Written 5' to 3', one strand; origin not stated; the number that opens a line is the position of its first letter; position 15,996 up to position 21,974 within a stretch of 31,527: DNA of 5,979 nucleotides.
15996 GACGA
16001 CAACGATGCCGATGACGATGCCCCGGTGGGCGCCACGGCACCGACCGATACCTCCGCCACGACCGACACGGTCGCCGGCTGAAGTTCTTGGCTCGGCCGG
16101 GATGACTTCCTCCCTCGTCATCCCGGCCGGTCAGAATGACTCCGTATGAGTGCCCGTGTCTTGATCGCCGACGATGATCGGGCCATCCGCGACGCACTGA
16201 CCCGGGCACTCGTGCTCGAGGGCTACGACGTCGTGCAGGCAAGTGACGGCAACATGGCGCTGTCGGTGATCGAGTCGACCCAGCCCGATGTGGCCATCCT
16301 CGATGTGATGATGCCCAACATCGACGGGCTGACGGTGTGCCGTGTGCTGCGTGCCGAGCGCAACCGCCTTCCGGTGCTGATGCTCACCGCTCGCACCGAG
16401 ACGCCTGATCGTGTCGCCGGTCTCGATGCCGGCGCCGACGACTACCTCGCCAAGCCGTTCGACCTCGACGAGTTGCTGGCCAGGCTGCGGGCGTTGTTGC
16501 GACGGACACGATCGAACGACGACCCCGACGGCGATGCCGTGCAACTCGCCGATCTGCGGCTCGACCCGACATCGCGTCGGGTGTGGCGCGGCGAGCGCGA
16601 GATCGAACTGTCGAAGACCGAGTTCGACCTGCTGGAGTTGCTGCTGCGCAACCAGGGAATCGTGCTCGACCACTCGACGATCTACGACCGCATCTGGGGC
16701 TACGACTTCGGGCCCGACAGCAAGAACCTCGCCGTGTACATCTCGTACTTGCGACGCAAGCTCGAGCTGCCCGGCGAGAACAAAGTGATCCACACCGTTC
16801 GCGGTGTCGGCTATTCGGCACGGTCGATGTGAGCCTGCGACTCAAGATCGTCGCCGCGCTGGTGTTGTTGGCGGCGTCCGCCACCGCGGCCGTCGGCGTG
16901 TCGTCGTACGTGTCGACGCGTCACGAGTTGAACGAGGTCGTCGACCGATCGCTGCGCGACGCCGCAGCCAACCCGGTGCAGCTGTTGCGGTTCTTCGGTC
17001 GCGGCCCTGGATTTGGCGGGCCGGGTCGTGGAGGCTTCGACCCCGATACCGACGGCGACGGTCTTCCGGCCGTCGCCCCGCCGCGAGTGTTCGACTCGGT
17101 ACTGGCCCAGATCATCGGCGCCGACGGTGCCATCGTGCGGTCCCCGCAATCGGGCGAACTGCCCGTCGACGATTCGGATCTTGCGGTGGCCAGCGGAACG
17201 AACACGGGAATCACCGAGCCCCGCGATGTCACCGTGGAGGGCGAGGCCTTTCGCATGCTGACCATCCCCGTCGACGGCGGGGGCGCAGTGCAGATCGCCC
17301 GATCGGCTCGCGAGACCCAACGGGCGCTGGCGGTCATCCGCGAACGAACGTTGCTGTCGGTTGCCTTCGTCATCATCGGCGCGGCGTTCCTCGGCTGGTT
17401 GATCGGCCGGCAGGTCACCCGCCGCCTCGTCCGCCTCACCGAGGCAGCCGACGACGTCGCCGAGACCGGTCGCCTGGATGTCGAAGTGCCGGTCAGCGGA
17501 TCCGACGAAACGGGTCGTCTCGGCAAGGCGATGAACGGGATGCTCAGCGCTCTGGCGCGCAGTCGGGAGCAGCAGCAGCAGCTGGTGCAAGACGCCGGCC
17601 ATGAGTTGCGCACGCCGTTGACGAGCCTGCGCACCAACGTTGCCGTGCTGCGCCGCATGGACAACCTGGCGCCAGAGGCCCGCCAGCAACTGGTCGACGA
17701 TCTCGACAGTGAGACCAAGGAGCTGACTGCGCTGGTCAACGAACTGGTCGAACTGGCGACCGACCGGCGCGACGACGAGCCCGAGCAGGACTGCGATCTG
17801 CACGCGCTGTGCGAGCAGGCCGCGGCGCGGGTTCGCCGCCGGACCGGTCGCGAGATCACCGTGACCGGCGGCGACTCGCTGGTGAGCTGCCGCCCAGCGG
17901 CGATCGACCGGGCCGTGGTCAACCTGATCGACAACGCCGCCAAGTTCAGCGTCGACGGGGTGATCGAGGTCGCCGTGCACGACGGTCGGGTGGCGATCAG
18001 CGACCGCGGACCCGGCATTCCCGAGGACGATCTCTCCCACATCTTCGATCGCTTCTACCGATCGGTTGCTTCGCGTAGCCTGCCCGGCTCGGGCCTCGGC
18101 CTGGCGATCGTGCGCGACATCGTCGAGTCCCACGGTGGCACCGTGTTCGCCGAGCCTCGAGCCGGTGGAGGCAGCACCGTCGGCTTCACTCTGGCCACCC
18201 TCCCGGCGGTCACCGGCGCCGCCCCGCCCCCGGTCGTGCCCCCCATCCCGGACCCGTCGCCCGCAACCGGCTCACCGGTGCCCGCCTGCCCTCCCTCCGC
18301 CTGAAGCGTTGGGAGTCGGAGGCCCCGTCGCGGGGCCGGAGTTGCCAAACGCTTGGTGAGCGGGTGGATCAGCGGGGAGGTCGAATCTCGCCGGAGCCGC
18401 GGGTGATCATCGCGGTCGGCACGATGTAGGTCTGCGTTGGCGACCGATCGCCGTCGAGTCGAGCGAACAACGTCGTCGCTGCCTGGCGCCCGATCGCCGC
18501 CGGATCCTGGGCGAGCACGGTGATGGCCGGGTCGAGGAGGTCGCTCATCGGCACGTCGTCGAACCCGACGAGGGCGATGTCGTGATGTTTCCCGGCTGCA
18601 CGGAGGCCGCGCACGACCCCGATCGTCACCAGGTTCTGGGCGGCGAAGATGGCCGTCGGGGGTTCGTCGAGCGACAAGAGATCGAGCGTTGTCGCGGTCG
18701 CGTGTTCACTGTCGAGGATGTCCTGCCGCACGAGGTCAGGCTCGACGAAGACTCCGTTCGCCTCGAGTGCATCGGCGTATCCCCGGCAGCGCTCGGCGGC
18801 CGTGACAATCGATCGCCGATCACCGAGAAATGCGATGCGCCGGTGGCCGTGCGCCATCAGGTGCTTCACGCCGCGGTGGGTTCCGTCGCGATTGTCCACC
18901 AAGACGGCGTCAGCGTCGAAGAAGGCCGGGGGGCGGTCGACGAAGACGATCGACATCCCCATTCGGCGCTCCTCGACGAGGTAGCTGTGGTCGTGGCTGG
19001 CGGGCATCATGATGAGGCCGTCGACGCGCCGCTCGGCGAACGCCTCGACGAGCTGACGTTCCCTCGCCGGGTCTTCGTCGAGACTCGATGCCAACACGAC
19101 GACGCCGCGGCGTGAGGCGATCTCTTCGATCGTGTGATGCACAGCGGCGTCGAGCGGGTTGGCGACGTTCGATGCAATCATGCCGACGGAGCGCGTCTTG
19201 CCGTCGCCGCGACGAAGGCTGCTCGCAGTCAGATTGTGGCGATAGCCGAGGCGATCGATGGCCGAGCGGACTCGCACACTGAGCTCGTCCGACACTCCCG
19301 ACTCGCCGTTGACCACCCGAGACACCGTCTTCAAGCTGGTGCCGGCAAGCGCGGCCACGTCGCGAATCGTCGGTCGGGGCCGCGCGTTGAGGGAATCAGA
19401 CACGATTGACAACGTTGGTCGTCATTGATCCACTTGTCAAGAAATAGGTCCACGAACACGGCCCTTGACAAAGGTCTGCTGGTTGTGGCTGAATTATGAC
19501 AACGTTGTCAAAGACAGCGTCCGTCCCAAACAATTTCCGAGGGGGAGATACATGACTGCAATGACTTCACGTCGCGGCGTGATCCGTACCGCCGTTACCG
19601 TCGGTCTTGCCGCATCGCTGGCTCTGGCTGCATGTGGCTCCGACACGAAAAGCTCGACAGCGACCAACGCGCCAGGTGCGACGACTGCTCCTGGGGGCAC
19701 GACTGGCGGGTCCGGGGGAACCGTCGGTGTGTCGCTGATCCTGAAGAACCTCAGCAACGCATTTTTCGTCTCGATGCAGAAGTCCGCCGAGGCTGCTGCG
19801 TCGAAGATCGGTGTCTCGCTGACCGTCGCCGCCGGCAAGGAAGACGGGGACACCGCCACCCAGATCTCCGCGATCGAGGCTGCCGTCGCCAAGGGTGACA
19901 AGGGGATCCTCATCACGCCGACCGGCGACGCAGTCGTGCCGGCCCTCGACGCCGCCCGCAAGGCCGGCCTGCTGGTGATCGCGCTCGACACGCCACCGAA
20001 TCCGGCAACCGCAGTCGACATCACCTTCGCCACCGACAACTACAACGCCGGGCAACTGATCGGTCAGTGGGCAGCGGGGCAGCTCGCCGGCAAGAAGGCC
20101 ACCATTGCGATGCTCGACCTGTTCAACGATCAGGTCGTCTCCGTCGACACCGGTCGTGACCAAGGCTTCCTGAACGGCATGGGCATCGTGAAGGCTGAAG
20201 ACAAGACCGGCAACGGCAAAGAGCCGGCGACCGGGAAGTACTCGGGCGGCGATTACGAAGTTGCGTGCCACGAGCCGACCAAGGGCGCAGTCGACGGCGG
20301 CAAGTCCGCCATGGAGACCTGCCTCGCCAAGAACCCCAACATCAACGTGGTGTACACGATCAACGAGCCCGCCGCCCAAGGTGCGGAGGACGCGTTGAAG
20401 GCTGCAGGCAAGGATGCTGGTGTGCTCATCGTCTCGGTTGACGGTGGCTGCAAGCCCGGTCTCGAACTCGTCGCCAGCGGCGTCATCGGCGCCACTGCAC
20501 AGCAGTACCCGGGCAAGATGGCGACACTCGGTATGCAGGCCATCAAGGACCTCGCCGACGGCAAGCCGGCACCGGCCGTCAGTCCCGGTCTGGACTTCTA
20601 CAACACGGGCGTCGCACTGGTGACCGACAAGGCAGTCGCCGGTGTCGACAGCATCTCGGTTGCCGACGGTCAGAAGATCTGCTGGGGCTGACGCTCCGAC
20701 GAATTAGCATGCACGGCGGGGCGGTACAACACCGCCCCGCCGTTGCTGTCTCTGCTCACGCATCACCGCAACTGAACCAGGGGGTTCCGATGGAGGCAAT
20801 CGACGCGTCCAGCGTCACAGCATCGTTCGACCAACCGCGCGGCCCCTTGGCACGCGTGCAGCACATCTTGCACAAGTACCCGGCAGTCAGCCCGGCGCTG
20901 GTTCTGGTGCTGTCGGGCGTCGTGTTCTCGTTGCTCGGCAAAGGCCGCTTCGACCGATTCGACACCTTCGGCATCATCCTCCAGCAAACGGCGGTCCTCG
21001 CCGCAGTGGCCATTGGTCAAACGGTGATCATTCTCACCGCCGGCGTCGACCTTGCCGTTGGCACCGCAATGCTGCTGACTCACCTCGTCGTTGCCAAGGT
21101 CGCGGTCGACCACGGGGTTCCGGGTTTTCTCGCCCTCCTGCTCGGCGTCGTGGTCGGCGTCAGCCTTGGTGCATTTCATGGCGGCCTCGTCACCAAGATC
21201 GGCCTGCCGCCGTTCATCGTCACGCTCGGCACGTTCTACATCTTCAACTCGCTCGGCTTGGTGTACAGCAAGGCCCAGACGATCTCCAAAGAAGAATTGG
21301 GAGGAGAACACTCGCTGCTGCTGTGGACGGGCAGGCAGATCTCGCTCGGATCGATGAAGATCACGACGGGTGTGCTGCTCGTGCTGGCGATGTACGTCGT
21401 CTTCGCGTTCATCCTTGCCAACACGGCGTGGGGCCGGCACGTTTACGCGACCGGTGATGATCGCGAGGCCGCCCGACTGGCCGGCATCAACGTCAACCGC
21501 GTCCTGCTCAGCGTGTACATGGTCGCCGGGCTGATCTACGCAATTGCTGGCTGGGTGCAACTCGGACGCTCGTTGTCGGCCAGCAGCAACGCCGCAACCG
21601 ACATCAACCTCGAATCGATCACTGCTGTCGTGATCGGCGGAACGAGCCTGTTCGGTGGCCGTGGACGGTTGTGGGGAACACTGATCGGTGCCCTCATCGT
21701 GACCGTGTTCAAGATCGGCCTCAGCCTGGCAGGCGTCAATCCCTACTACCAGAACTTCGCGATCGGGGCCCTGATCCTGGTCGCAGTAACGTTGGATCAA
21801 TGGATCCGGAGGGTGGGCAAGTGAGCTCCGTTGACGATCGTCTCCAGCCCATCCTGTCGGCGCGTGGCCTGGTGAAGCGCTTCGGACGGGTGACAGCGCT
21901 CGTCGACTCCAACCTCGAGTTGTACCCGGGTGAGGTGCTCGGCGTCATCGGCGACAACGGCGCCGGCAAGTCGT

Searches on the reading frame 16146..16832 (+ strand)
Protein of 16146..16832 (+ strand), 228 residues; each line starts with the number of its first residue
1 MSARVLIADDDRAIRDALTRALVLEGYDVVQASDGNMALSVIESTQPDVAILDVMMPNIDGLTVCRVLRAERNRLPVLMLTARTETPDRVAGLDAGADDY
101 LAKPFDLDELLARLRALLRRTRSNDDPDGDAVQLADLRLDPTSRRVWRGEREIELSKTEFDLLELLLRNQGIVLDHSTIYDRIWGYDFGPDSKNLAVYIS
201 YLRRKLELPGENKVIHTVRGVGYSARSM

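Call 64: search_protein_families(library=pfam, proteins=[window:16146-16832:+], max_evalue=0.0001)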
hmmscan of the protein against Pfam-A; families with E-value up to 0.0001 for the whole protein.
window:16146-16832:+ (228 aa): 2 families
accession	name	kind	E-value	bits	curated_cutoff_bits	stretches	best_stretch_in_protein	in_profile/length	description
PF00072.30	Response_reg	-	1.1e-32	112.9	30.2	1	5-114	1-110/111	Response regulator receiver domain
PF00486.34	Trans_reg_C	-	5.5e-25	87.7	26.2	1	151-224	2-76/77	Transcriptional regulatory protein, C terminal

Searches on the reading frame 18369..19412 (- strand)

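Call 64: search_protein_families(library=pfam, proteins=[window:18369-19412:-], max_evalue=0.0001)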
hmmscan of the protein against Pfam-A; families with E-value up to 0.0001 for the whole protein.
window:18369-19412:- (347 aa): 4 families
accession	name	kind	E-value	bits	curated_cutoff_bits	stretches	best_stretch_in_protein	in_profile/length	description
PF13377.12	Peripla_BP_3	-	1e-30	107.5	26.5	1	182-340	1-166/167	Periplasmic binding protein-like domain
PF00532.27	Peripla_BP_1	-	5.2e-19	69.2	22.2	1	75-320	3-262/281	Periplasmic binding proteins and sugar binding domain of LacI family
PF13407.12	Peripla_BP_4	-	1e-14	55.2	35.1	1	76-322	1-257/258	Periplasmic binding protein domain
PF00356.27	LacI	-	1.1e-13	51.1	27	1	15-60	1-46/46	Bacterial regulatory proteins, lacI family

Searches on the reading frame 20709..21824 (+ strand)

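Call 64: search_protein_families(library=pfam, proteins=[window:20709-21824:+], max_evalue=0.0001)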
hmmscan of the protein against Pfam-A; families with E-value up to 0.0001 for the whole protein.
window:20709-21824:+ (371 aa): 1 family
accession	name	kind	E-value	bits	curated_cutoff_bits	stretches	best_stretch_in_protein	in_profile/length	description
PF02653.21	BPD_transp_2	-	9.1e-38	130.4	26.8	1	90-360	5-269/269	Branched-chain amino acid transport system / permease component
